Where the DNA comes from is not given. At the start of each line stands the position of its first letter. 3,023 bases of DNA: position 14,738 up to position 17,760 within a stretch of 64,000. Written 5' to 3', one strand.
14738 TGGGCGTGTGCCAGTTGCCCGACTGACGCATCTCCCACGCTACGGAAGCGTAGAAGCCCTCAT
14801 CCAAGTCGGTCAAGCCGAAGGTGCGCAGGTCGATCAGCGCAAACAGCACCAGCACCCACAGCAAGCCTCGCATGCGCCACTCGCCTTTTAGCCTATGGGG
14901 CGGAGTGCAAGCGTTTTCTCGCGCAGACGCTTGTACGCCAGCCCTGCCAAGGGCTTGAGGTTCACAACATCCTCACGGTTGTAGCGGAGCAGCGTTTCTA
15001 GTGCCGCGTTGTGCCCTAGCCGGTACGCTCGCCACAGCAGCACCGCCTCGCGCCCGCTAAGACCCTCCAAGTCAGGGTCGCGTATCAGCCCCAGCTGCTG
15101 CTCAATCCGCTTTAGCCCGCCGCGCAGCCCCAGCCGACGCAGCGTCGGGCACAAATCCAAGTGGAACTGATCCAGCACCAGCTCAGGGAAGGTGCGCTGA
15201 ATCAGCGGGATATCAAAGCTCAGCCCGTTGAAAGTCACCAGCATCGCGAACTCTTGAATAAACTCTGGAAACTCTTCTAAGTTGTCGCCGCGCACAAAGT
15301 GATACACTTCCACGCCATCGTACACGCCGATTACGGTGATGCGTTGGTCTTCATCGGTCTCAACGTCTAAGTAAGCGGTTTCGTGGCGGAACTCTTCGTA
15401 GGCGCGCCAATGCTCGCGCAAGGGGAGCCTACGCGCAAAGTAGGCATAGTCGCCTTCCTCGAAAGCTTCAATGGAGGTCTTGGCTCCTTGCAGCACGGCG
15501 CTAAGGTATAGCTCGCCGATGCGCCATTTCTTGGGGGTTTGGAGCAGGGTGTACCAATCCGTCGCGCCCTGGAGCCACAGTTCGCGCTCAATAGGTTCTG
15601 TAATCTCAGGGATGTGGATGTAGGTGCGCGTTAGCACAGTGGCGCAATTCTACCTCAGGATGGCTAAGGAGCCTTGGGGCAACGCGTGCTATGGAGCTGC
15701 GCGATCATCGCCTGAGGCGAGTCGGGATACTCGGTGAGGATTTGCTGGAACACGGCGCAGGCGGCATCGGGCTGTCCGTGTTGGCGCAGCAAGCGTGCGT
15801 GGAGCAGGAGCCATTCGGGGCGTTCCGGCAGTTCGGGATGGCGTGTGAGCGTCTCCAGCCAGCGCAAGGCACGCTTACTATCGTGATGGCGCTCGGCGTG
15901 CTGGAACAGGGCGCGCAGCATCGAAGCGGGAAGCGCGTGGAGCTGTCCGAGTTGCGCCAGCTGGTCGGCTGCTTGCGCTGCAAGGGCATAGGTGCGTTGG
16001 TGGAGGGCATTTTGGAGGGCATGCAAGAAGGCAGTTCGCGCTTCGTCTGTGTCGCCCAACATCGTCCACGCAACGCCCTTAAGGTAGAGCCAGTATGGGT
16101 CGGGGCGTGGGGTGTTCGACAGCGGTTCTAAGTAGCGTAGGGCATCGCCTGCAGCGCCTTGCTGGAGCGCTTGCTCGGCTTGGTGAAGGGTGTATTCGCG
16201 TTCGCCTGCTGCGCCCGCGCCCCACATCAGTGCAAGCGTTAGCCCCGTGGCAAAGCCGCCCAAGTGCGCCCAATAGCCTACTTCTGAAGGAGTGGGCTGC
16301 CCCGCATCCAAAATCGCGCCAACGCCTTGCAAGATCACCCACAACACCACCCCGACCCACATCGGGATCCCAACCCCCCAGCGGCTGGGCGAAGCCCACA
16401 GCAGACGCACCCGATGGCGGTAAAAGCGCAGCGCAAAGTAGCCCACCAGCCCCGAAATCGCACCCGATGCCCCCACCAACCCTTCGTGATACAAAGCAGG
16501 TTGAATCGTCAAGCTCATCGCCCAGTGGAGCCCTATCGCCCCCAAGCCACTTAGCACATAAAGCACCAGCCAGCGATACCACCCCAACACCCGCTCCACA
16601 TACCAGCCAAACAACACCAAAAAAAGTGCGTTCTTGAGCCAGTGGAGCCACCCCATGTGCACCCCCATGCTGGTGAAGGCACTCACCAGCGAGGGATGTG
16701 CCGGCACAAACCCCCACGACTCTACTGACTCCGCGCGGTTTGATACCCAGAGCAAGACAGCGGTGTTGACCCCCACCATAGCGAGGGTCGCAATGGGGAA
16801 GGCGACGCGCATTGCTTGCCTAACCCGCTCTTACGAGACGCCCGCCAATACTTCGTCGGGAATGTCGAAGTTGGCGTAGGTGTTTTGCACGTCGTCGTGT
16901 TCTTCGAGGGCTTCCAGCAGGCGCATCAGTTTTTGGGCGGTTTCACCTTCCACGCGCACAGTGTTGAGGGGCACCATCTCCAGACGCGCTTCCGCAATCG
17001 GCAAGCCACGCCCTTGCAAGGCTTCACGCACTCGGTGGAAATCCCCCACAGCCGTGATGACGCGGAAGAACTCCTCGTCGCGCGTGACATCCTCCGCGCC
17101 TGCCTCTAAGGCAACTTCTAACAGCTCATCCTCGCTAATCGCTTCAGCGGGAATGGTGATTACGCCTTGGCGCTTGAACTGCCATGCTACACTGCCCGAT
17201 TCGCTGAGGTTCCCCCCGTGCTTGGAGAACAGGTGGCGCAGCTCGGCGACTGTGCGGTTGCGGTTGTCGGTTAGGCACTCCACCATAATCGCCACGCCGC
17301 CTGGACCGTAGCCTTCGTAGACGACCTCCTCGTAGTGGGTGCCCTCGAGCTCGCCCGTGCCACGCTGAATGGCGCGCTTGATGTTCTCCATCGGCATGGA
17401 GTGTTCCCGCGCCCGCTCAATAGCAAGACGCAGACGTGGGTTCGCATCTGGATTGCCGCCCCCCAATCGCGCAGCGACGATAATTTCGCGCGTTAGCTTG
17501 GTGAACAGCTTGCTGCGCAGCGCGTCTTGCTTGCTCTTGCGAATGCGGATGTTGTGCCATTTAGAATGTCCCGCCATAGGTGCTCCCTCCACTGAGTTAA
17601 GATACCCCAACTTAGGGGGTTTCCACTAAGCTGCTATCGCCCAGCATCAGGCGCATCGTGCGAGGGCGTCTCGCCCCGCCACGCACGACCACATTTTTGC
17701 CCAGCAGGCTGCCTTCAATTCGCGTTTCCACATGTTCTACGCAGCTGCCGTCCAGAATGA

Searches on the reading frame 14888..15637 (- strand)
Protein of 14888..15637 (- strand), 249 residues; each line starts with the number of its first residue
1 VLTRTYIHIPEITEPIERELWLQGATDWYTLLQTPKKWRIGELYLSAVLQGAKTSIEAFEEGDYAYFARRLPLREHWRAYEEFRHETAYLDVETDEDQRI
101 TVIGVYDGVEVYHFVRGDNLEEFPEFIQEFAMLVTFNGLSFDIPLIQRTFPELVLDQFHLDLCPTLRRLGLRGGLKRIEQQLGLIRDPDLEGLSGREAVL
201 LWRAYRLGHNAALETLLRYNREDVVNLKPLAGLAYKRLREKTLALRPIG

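Call 49: search_protein_families(library=pfam, proteins=[window:14888-15637:-], max_evalue=0.01)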
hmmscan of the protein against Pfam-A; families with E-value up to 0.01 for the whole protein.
window:14888-15637:- (249 aa): 2 families
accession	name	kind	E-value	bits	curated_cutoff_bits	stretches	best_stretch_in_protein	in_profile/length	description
PF13482.12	RNase_H_2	-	4.3e-29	102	22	1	88-232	1-162/165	RNase_H superfamily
PF10108.15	DNA_pol_B_exo2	-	0.004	17.3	24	0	116-147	37-69/213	Predicted 3'-5' exonuclease related to the exonuclease domain of PolB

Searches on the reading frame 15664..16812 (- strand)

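Call 49: search_protein_families(library=pfam, proteins=[window:15664-16812:-], max_evalue=0.01)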
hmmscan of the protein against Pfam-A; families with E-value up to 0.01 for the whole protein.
window:15664-16812:- (382 aa): 11 families
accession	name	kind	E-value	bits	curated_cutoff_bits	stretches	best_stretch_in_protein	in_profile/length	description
PF01694.28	Rhomboid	-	7.3e-23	81.8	22.6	1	42-197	4-140/143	Rhomboid domain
PF13432.12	TPR_16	-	1.2e-09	38.8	32.7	2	301-366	2-65/65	Tetratricopeptide repeat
PF13428.12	TPR_14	-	1.1e-07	32.3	23.5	1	333-371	2-40/44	Tetratricopeptide repeat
PF13174.12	TPR_6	-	5.5e-07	30.3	26.3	1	335-365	3-33/33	Tetratricopeptide repeat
PF13429.12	TPR_15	-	1.2e-06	28.6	26.2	1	208-368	11-182/280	Tetratricopeptide repeat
PF07719.23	TPR_2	-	7.9e-06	26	27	0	240-267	2-29/34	Tetratricopeptide repeat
PF14559.12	TPR_19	-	9.4e-06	26.3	25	0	328-368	21-61/68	Tetratricopeptide repeat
PF25062.1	ARM_TT21_N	-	0.00012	22.3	40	1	257-372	98-208/222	Tetratricopeptide repeat protein 21 N-terminal ARM repeat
PF17874.7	TPR_MalT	-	0.00034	20.4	45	1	206-360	162-308/336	MalT-like TPR region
PF12895.13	ANAPC3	-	0.00092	19.9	27.2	0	310-368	3-58/82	Anaphase-promoting complex, cyclosome, subunit 3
PF13371.12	TPR_9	-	0.0035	17.8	35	0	305-369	4-66/73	Tetratricopeptide repeat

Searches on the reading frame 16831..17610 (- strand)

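Call 49: search_protein_families(library=pfam, proteins=[window:16831-17610:-], max_evalue=0.01)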
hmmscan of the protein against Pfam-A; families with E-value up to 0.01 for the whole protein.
window:16831-17610:- (259 aa): 2 families
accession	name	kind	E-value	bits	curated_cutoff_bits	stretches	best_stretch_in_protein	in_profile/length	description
PF01709.26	Transcrip_reg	-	2.2e-64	216.4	27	1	93-248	1-160/160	TACO1/YebC second and third domain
PF20772.2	TACO1_YebC_N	-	2.1e-31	108.6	36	1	16-87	1-73/73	TACO1/YebC protein N-terminal domain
